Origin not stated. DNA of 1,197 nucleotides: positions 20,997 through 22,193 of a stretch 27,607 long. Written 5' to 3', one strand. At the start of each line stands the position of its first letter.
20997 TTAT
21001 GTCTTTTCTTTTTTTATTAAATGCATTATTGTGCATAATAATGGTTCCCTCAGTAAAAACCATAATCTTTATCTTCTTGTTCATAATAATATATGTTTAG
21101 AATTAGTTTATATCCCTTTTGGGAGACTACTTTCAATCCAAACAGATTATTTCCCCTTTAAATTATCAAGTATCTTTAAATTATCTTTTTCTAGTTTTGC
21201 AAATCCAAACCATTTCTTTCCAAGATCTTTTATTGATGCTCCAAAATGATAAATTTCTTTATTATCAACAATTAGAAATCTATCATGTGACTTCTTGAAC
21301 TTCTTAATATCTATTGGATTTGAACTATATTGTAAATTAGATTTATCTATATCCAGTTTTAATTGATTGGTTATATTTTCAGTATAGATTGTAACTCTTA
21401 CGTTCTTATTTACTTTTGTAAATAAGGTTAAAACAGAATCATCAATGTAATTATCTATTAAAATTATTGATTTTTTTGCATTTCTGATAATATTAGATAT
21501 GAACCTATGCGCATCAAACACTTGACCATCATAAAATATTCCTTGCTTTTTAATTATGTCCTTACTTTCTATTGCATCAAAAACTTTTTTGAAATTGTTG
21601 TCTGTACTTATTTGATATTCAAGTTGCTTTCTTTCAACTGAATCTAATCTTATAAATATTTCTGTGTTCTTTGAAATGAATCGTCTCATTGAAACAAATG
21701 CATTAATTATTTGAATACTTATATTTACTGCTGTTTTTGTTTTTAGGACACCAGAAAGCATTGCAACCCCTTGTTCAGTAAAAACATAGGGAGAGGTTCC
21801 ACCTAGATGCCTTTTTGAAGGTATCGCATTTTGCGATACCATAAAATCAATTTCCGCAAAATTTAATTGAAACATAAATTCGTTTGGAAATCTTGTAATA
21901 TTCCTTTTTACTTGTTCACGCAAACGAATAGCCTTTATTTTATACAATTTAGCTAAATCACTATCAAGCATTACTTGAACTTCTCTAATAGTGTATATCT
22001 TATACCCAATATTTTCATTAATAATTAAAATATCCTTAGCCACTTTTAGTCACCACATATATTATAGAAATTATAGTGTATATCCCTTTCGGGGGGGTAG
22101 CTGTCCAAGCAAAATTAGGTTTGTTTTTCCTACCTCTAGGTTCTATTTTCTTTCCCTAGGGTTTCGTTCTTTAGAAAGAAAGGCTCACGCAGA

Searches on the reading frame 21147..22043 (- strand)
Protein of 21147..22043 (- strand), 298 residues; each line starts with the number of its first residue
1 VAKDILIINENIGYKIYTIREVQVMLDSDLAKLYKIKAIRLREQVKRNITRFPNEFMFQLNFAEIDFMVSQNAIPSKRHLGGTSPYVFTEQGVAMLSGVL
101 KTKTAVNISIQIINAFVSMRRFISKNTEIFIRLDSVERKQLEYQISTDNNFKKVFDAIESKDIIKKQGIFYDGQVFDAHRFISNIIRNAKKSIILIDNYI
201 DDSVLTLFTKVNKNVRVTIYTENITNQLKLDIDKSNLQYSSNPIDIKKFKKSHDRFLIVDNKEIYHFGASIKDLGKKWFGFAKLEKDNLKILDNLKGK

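Call 91: search_protein_families(library=pfam, proteins=[window:21147-22043:-], max_evalue=0.0001)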
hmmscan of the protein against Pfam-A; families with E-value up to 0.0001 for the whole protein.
window:21147-22043:- (298 aa): 1 family
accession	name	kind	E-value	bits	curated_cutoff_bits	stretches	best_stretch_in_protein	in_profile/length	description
PF10543.14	ORF6N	-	5.3e-29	100.8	27.8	1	15-99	2-86/86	ORF6N domain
